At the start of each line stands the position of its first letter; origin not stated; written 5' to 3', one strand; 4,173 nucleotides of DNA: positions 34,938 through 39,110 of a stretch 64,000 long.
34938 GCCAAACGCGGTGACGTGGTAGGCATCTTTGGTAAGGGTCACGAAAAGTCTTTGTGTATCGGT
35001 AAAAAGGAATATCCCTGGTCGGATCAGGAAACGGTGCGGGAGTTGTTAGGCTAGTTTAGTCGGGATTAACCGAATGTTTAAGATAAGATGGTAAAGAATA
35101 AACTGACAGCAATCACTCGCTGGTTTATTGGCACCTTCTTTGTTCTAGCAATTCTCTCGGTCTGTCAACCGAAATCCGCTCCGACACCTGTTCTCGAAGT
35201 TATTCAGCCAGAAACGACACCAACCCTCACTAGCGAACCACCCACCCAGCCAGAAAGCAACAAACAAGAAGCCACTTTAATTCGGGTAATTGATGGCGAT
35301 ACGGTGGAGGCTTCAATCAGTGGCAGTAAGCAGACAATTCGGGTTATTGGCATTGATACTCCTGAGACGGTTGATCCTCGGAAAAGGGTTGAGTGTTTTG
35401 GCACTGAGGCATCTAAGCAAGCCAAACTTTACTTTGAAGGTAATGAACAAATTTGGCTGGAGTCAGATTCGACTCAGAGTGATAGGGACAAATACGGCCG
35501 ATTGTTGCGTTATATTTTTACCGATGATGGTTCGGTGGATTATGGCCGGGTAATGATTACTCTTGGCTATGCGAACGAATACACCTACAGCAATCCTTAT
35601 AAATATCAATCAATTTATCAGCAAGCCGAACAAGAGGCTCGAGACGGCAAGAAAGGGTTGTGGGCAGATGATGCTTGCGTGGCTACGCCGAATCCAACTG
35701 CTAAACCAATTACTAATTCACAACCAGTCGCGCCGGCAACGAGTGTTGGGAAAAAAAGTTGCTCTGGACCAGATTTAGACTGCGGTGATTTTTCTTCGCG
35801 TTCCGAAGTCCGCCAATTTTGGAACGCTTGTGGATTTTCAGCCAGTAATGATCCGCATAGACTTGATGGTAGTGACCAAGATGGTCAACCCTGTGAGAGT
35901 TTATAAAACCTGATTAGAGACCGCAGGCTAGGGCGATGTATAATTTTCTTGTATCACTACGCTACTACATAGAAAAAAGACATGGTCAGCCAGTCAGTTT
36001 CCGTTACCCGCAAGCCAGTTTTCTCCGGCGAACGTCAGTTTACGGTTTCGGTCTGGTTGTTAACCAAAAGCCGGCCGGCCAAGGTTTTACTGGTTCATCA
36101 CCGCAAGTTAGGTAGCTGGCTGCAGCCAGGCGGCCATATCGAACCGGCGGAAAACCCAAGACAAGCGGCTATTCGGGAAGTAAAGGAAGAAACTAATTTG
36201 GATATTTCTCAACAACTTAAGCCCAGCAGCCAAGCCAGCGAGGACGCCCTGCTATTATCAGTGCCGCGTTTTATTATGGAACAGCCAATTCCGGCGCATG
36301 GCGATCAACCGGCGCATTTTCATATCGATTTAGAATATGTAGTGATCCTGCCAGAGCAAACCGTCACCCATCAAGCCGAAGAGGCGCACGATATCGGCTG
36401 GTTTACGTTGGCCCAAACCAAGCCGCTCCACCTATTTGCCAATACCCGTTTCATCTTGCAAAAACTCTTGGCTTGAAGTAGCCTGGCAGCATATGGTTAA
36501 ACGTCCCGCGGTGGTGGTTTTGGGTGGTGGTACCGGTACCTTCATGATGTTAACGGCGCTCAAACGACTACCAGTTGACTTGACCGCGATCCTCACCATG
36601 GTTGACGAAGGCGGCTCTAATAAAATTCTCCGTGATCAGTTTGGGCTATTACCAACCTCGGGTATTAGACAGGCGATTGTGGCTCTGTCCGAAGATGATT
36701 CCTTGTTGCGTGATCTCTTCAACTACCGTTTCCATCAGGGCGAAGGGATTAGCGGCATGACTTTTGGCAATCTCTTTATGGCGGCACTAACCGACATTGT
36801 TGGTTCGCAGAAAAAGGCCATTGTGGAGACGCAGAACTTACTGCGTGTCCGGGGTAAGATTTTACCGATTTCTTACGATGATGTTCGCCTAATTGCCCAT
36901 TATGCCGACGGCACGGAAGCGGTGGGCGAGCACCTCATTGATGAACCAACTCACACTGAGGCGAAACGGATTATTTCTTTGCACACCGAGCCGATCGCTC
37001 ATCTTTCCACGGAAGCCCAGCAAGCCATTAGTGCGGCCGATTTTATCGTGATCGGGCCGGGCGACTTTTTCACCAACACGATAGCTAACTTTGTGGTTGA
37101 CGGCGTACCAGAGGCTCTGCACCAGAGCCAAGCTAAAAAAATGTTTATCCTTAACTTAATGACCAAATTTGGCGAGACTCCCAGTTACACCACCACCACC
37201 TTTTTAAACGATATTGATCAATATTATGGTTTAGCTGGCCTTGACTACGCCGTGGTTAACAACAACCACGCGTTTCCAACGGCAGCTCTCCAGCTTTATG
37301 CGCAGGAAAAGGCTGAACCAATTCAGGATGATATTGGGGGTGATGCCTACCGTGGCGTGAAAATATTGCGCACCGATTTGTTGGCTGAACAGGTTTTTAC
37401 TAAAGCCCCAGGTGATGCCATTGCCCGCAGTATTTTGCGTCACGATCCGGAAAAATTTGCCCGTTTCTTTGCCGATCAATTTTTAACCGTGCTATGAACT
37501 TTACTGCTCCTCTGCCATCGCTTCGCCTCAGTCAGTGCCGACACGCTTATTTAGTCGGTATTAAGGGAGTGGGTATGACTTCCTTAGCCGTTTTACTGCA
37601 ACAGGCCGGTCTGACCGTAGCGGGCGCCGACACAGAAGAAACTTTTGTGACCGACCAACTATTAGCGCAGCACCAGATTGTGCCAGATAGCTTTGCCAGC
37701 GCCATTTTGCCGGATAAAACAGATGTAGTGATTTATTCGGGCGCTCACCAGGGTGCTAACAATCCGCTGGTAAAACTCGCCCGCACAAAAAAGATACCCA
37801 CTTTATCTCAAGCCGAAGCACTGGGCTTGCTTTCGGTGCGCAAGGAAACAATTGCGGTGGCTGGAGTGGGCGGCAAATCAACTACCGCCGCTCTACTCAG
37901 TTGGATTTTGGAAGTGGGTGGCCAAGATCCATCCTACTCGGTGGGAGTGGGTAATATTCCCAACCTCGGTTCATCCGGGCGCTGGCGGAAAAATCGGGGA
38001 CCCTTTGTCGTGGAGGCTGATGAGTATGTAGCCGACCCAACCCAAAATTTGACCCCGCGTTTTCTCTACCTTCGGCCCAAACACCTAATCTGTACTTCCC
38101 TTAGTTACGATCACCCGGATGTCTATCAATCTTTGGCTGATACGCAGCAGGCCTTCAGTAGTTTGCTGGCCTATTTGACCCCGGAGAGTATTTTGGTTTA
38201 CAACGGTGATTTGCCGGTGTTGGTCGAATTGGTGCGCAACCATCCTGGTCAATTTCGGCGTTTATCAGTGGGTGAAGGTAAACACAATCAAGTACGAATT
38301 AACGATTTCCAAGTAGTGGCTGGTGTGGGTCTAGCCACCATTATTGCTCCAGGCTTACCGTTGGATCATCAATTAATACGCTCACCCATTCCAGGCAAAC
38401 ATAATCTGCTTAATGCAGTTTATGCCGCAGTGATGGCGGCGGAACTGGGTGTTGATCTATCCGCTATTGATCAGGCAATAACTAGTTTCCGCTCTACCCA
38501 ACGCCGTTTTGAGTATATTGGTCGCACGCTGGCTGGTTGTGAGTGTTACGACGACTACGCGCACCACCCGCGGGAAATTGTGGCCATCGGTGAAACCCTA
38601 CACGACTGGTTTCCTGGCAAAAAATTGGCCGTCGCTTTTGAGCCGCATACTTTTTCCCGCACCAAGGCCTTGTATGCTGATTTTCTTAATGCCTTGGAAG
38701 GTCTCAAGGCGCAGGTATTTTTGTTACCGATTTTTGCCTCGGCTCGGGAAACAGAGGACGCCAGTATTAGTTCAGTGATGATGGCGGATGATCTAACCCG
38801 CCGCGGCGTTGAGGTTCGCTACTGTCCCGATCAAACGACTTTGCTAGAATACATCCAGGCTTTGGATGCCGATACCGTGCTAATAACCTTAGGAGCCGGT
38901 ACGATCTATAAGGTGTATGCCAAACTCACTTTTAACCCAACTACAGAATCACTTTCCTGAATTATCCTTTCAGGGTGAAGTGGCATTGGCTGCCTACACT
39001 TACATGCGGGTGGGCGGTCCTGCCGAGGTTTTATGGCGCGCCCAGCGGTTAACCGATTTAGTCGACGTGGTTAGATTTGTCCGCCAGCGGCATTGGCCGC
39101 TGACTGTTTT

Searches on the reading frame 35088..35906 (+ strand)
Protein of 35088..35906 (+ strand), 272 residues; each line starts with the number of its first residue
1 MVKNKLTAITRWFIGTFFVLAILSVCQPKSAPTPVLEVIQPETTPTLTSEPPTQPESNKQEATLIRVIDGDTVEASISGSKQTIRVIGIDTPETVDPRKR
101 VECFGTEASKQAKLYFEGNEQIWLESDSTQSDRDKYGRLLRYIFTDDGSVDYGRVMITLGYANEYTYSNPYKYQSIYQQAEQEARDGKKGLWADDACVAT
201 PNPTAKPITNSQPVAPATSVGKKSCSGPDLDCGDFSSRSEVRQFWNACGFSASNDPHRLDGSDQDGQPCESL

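Call 4: search_protein_families(library=pfam, proteins=[window:35088-35906:+], max_evalue=0.01)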
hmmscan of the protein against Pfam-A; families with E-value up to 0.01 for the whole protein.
window:35088-35906:+ (272 aa): 1 family
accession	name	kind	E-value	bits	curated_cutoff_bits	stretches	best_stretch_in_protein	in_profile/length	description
PF00565.23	SNase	-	2e-19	70.4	21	1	83-194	1-107/107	Staphylococcal nuclease homologue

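Call 82: search_protein_families(library=padloc, proteins=[window:35088-35903:+], max_evalue=0.01)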
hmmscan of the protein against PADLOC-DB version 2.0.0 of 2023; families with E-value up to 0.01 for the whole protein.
window:35088-35903:+ (272 aa): 1 family
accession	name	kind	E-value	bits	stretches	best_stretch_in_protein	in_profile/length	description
PDLC01096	C3a212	-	6.5e-43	144.9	1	43-215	31-198/279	SNc+LTD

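Call 83: search_protein_families(library=phrogs, proteins=[window:35088-35903:+], max_evalue=0.01)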
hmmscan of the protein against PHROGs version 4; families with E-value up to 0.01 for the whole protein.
window:35088-35903:+ (272 aa): 5 families
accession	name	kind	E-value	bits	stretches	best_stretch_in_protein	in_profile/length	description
phrog_20876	-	DNA, RNA and nucleotide metabolism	1.6e-28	100.8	1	61-200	167-307/395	nuclease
phrog_8809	-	unknown function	4e-24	84.8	1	36-216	1074-1252/2317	-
phrog_452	-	DNA, RNA and nucleotide metabolism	5.1e-16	60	1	49-169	58-181/201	endonuclease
phrog_27159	-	unknown function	1.2e-11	45.9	1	228-271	30-72/138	-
phrog_5854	-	unknown function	6.2e-05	23.9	1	223-271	23-64/76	-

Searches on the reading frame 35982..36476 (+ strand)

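Call 4: search_protein_families(library=pfam, proteins=[window:35982-36476:+], max_evalue=0.01)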
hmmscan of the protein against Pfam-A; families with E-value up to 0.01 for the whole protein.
window:35982-36476:+ (164 aa): 2 families
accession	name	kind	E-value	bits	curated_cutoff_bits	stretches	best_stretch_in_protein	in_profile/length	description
PF00293.34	NUDIX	-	5e-15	56.1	21.1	1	19-148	3-120/134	NUDIX domain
PF14815.12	NUDIX_4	-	0.0054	17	35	0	44-81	25-58/113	NUDIX domain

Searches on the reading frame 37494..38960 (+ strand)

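Call 5: search_protein_families(library=ncbifam, proteins=[window:37494-38960:+], max_evalue=0.01)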
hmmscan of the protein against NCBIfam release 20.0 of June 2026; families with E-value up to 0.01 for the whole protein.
window:37494-38960:+ (488 aa): 20 families
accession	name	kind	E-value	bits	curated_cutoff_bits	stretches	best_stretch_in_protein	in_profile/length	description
TIGR01082.1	murC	equivalog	3e-88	296.9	335.1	1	18-478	2-448/449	UDP-N-acetylmuramate--L-alanine ligase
NF011171.0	PRK14573.1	equivalog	9e-44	149.5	1015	1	17-483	6-450/809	bifunctional UDP-N-acetylmuramate--L-alanine ligase/D-alanine--D-alanine ligase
TIGR01081.1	mpl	equivalog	2.2e-39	135.7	388.7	1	17-399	1-373/448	UDP-N-acetylmuramate:L-alanyl-gamma-D-glutamyl-meso-diaminopimelate ligase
TIGR01087.1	murD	equivalog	1.6e-21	76.9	211.95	1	22-354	3-322/441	UDP-N-acetylmuramoyl-L-alanine--D-glutamate ligase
NF053645.1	pMurC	equivalog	5.3e-17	61.7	560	2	20-253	3-237/492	pseudomurein biosynthesis peptide ligase pMurC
NF008896.0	PRK11929.1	equivalog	3.2e-15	55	1023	1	199-371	206-378/965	bifunctional UDP-N-acetylmuramoyl-L-alanyl-D-glutamate--2,6-diaminopimelate ligase MurE/UDP-N-acetylmuramoyl-tripeptide--D-alanyl-D-alanine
NF001126.0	PRK00139.1-4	equivalog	5.6e-15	54.9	373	1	198-378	197-371/486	UDP-N-acetylmuramoyl-L-alanyl-D-glutamate--2,6-diaminopimelate ligase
NF001124.0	PRK00139.1-2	equivalog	7.4e-14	51.3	476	1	201-380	205-381/500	UDP-N-acetylmuramoyl-L-alanyl-D-glutamate--2,6-diaminopimelate ligase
TIGR01085.1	murE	subfamily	1.1e-13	51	257.3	1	197-380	180-362/472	UDP-N-acetylmuramyl-tripeptide synthetase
NF053648.1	pMurE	equivalog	1.3e-12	47.2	600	1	194-365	189-344/464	pseudomurein biosynthesis peptide ligase pMurE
TIGR01143.1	murF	subfamily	3.4e-11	42.8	288.6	1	78-342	36-292/418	UDP-N-acetylmuramoyl-tripeptide--D-alanyl-D-alanine ligase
NF008041.0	PRK10773.1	equivalog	4.5e-06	25.7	551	1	194-338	175-317/453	UDP-N-acetylmuramoyl-tripeptide--D-alanyl-D-alanine ligase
NF033197.0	F430_CfbE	equivalog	1.1e-05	24.5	250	0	100-140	76-122/430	coenzyme F430 synthase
NF053647.1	pMurD2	equivalog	1.7e-05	23.9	550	0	300-342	241-283/405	pseudomurein biosynthesis peptide ligase pMurD2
TIGR02068.2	cya_phycin_syn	equivalog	2.5e-05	22.5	850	1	302-380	682-762/862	cyanophycin synthetase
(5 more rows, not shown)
